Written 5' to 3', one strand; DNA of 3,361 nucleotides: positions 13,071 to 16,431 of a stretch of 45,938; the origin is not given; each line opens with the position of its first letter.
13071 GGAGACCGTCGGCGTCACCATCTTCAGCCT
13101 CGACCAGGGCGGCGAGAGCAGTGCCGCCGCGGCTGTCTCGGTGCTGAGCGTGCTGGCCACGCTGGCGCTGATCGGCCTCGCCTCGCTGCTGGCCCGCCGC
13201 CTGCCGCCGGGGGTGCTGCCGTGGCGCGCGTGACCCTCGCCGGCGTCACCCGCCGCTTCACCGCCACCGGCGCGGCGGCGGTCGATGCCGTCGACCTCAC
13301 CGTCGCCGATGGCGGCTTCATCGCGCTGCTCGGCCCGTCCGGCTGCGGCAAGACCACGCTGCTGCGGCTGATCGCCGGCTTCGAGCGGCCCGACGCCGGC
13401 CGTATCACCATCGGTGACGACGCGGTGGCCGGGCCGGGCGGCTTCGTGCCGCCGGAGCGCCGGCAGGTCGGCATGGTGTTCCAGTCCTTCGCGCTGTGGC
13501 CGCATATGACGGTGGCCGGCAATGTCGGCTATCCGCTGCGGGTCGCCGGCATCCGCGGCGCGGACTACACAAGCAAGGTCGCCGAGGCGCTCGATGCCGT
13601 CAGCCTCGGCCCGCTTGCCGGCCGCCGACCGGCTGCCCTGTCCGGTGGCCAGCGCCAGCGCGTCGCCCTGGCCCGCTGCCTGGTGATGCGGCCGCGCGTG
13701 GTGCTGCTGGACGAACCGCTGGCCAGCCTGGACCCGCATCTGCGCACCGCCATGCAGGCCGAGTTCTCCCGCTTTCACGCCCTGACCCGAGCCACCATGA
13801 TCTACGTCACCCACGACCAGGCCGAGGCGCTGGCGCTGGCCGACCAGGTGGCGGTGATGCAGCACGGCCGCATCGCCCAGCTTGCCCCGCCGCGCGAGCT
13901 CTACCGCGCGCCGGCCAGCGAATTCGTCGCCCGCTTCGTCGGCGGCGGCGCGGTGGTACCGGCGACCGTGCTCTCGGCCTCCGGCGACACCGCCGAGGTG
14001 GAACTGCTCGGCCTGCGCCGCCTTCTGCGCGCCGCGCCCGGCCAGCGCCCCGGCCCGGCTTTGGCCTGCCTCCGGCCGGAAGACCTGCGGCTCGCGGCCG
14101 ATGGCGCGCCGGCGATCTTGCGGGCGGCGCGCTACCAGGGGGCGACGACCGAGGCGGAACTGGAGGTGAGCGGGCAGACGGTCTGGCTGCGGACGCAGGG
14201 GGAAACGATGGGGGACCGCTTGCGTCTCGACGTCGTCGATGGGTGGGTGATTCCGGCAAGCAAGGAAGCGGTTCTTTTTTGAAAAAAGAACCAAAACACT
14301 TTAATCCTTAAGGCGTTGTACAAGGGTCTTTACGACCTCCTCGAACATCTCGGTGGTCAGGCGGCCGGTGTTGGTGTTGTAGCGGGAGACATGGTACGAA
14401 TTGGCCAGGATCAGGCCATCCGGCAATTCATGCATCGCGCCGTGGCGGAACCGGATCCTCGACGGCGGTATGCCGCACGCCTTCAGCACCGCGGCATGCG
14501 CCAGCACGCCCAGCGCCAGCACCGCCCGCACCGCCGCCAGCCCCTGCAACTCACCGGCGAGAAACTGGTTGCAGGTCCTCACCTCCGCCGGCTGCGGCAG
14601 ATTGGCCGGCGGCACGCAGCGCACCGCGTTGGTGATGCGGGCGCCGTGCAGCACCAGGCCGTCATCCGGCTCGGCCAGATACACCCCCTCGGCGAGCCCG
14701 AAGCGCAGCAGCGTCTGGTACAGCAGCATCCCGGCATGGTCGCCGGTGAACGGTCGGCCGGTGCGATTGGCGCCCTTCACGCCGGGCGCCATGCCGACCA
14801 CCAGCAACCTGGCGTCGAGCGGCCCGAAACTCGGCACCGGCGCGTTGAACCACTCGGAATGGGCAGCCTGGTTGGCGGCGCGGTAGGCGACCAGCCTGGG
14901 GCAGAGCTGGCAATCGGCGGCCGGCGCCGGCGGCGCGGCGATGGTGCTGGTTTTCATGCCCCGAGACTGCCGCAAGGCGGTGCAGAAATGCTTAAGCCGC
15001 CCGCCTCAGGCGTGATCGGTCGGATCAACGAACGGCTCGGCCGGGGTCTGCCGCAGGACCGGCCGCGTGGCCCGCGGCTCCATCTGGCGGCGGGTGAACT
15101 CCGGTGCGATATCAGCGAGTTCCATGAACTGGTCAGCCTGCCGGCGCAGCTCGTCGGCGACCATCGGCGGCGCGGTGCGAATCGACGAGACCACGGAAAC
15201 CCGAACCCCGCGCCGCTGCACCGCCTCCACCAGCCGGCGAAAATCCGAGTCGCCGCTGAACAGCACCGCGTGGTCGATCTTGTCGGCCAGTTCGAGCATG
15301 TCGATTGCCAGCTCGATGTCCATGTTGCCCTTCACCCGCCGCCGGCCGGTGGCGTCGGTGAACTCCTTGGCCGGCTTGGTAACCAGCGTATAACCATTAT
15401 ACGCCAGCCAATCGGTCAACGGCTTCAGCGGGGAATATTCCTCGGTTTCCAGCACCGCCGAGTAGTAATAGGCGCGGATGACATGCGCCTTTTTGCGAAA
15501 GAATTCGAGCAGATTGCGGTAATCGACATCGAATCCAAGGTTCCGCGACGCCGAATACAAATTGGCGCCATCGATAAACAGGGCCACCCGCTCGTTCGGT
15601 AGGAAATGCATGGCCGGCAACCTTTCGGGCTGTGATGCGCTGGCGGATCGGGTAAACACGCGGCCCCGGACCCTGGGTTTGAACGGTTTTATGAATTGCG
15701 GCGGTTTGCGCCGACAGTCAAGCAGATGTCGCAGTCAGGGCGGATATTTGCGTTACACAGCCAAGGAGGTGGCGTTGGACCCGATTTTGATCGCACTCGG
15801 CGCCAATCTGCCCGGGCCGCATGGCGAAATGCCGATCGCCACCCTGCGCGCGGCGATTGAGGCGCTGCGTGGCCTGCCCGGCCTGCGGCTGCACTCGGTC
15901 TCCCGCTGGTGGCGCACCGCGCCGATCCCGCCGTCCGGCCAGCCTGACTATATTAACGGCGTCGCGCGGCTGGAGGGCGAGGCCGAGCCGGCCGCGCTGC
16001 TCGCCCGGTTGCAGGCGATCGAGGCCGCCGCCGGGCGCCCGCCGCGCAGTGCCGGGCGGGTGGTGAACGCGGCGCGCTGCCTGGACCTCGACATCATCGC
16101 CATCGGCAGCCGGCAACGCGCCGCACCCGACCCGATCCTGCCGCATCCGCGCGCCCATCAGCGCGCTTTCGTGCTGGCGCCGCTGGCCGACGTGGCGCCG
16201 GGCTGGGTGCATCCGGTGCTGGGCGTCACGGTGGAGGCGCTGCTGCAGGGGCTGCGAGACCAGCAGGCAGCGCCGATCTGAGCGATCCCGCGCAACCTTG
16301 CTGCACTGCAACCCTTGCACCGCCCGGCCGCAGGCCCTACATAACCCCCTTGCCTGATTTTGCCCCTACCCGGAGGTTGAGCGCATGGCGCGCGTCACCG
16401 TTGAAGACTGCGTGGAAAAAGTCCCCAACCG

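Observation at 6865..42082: Family of ~130-bp AT-rich nested-palindrome (MITE/RIME-like) elements: four full and two half copies, all pressed against gene ends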

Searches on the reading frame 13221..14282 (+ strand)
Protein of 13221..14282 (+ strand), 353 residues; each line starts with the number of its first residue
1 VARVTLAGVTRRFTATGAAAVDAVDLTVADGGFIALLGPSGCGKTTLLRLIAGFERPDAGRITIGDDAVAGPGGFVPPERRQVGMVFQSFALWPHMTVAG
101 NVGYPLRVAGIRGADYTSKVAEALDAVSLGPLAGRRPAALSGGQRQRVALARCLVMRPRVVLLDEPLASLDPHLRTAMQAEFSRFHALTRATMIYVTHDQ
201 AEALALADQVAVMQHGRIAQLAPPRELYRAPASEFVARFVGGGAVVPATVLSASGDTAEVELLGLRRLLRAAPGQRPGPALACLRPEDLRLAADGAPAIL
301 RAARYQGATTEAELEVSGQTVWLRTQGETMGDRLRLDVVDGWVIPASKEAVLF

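Call 29: search_protein_families(library=pfam, proteins=[window:13221-14282:+])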
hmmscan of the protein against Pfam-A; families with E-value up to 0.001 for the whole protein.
window:13221-14282:+ (353 aa): 3 families
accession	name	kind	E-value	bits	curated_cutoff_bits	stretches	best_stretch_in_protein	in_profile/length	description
PF00005.33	ABC_tran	-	1e-34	120.5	25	1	22-168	2-137/137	ABC transporter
PF08402.16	TOBE_2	-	3.6e-06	27.4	21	1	283-328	2-50/76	TOBE domain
PF13304.12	AAA_21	-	4.2e-06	27.5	27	0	33-55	1-23/304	AAA domain, putative AbiEii toxin, Type IV TA system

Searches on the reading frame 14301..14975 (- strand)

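Call 29: search_protein_families(library=pfam, proteins=[window:14301-14975:-])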
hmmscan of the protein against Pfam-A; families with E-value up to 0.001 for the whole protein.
window:14301-14975:- (224 aa): 1 family
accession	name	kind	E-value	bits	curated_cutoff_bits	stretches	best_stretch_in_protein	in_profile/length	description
PF03167.25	UDG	-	7.9e-23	81.5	24.3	1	48-218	1-140/141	Uracil DNA glycosylase superfamily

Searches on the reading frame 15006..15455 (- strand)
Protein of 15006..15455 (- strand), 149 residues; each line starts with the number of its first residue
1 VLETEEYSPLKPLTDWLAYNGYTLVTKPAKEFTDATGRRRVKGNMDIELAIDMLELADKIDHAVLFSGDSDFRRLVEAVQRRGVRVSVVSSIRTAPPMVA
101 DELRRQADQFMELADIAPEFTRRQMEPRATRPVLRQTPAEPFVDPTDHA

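Call 73: search_protein_families(library=pfam, proteins=[window:15006-15455:-], max_evalue=0.01)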
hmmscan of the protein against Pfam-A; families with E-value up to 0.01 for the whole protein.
window:15006-15455:- (149 aa): 1 family
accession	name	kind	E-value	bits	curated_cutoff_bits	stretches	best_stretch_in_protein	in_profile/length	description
PF01936.24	NYN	-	5.7e-28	98.7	24.2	1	7-113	45-144/145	NYN domain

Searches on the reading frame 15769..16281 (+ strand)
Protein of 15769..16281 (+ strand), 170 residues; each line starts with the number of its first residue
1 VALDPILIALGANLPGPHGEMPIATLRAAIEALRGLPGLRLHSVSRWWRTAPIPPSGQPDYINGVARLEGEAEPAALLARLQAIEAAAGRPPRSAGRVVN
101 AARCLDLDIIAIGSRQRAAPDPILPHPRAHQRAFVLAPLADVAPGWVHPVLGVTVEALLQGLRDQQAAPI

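Call 73: search_protein_families(library=pfam, proteins=[window:15769-16281:+], max_evalue=0.01)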
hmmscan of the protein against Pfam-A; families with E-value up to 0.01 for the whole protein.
window:15769-16281:+ (170 aa): 1 family
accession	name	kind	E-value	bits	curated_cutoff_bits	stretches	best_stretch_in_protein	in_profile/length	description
PF01288.25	HPPK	-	3.5e-28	98.8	25.7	1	8-144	2-116/116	7,8-dihydro-6-hydroxymethylpterin-pyrophosphokinase (HPPK)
